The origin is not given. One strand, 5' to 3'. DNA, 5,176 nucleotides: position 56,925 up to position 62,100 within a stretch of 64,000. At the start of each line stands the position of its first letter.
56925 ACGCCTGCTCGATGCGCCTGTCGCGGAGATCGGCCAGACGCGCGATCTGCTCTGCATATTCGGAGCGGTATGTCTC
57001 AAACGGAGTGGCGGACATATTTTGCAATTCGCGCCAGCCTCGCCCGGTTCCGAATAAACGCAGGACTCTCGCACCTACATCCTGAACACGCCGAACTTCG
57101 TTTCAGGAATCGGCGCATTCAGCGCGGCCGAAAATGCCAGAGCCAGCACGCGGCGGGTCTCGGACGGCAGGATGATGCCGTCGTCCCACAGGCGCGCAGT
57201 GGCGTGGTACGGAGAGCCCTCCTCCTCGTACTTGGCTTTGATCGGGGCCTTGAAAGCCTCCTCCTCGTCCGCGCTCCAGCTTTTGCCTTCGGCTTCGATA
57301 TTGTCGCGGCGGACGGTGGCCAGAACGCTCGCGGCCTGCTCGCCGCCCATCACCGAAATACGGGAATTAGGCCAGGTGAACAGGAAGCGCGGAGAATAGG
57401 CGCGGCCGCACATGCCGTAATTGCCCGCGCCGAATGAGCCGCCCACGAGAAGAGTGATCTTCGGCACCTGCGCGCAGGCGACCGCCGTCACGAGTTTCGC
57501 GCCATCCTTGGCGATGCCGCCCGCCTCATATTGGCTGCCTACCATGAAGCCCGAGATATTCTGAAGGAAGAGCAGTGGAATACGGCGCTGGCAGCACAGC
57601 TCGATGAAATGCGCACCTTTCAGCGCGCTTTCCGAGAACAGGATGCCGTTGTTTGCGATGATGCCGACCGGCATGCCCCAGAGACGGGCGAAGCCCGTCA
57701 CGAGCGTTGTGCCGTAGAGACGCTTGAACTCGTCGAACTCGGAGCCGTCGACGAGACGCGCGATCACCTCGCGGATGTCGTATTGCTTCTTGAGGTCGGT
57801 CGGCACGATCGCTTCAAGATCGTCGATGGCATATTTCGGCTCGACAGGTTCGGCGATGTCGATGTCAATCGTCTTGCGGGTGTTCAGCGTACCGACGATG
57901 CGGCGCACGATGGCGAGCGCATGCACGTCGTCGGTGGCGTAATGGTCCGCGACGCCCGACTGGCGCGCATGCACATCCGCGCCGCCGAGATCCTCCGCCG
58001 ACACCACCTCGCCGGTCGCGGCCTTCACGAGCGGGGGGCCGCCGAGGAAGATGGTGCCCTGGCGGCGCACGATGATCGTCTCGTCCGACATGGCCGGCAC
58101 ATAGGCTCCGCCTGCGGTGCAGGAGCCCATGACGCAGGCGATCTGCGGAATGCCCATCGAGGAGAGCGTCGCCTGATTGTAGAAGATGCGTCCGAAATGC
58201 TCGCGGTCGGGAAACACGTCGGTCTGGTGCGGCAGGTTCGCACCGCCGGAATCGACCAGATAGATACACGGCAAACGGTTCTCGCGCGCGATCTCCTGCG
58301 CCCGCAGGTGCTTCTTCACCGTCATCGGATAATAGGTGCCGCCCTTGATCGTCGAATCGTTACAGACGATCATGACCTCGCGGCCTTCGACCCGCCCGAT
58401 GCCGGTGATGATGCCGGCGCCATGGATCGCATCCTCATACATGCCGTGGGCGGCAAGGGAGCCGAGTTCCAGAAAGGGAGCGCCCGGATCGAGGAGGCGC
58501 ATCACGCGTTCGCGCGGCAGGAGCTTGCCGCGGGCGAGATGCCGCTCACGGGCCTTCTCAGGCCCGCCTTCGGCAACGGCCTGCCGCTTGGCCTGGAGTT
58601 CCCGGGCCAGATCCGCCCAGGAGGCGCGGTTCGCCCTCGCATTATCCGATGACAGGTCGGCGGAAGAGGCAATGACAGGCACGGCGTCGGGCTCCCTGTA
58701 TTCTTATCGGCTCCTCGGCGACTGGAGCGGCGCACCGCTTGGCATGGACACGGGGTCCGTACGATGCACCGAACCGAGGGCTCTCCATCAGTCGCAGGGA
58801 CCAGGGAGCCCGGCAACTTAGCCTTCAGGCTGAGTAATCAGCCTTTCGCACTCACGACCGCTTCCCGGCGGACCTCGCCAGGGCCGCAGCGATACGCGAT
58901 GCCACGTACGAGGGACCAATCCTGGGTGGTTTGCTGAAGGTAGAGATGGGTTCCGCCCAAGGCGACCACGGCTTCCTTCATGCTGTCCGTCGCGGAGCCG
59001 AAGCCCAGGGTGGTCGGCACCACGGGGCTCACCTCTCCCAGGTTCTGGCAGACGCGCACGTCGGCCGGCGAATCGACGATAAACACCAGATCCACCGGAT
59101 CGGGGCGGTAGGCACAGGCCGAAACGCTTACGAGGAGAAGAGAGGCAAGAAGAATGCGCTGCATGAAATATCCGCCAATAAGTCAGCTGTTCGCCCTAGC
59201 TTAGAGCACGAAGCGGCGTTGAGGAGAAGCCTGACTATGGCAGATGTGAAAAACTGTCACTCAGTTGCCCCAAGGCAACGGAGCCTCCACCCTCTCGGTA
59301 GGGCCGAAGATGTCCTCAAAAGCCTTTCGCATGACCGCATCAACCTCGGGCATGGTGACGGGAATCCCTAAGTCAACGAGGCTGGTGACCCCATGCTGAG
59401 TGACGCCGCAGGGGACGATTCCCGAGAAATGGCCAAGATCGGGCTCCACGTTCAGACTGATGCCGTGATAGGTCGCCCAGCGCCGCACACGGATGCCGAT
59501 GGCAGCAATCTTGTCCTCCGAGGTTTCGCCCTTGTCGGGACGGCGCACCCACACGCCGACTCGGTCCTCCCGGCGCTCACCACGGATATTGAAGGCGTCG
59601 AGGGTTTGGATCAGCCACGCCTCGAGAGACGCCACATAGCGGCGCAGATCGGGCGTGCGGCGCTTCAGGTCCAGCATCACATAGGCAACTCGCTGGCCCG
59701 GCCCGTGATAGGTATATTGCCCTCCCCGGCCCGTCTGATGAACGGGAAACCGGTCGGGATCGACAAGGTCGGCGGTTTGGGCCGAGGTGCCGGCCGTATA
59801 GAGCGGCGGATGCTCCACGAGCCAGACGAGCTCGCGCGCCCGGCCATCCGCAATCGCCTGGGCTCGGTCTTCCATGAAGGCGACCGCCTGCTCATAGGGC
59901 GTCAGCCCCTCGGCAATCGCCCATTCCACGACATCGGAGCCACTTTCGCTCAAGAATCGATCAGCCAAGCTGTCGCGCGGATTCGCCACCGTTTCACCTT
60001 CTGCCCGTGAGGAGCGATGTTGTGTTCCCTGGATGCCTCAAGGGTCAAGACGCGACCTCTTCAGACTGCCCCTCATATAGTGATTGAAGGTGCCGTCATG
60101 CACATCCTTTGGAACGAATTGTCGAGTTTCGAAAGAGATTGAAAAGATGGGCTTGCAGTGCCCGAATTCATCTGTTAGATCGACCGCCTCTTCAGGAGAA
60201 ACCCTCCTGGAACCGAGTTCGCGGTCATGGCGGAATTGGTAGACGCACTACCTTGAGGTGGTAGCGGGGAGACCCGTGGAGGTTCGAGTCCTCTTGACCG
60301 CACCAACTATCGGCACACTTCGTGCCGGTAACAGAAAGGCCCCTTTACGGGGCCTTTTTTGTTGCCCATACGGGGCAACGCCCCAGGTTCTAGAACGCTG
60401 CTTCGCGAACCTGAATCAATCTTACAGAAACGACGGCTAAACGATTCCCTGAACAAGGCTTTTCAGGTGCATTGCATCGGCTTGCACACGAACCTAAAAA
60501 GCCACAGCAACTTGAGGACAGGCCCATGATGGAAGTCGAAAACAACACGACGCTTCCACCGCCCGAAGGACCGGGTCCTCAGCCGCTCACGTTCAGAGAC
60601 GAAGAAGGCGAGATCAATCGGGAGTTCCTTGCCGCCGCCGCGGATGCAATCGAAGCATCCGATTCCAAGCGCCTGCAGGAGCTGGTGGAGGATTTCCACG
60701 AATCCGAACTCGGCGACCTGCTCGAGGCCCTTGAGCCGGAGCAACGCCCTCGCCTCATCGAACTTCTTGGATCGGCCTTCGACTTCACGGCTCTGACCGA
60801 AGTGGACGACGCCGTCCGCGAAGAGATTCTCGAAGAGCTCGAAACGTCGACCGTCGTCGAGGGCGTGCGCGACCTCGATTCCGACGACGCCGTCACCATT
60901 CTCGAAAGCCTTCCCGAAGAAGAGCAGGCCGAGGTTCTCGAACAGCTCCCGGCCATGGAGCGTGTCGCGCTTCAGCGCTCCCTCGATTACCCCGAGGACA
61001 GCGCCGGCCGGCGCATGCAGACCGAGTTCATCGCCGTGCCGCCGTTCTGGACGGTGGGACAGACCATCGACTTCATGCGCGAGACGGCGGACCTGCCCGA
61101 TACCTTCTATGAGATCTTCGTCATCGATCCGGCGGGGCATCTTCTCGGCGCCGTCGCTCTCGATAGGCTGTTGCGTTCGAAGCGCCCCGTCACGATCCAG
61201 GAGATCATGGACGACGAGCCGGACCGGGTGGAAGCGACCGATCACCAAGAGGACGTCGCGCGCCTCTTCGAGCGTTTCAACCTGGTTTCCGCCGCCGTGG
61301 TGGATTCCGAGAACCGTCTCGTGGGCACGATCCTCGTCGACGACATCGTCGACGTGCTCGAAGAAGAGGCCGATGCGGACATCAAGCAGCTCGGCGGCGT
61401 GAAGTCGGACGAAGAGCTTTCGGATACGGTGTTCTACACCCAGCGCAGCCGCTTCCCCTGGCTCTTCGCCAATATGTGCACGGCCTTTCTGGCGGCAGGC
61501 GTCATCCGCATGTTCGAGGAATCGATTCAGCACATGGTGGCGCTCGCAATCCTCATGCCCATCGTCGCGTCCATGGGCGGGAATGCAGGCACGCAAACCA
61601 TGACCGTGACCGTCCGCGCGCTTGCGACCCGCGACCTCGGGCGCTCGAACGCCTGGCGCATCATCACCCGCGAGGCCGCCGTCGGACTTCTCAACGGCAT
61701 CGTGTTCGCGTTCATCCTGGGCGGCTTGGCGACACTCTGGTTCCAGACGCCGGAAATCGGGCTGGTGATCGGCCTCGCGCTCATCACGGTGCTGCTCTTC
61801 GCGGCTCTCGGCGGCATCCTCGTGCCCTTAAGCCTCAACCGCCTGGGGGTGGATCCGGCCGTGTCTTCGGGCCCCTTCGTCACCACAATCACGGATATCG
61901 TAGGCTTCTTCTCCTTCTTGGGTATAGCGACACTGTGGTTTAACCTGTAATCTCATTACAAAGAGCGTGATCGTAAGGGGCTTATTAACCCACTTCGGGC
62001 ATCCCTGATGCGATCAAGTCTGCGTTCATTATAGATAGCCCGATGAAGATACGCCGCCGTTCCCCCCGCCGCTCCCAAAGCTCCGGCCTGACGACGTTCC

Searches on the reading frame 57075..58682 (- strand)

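Call 51: search_protein_families(library=pfam, proteins=[window:57075-58682:-], max_evalue=0.00001)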
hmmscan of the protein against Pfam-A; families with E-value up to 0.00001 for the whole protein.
window:57075-58682:- (535 aa): 2 families
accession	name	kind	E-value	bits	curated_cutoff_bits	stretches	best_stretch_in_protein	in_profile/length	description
PF01039.27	Carboxyl_trans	-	1.3e-156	522.5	22.3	1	48-531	2-491/493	Carboxyl transferase domain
PF03255.19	ACCA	-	5.2e-09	36.2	23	1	89-205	92-213/310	Acetyl co-enzyme A carboxylase carboxyltransferase-like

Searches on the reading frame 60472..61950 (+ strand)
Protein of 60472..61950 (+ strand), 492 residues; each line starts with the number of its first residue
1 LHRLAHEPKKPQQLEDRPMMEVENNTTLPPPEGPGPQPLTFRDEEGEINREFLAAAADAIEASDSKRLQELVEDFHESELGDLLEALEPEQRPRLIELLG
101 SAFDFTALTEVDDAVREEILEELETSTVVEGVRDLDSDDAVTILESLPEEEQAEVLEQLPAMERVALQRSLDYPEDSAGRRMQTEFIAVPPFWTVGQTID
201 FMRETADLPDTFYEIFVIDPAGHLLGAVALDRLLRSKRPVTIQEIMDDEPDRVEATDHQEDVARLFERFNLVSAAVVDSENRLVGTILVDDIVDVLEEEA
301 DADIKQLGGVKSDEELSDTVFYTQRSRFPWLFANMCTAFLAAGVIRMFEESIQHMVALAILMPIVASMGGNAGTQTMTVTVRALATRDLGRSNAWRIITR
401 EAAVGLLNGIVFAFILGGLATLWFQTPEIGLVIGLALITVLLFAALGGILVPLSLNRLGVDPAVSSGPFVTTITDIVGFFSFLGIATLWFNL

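Call 51: search_protein_families(library=pfam, proteins=[window:60472-61950:+], max_evalue=0.00001)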
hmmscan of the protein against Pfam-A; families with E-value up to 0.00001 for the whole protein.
window:60472-61950:+ (492 aa): 3 families
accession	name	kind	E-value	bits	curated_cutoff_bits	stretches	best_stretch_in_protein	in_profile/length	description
PF01769.21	MgtE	-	6.2e-38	130.3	27.6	1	362-485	1-125/125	Divalent cation transporter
PF03448.22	MgtE_N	-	2.2e-20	73.5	25.9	1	76-176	2-102/102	MgtE intracellular N domain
PF00571.33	CBS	-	1.7e-11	44.7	24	1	243-297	2-56/57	CBS domain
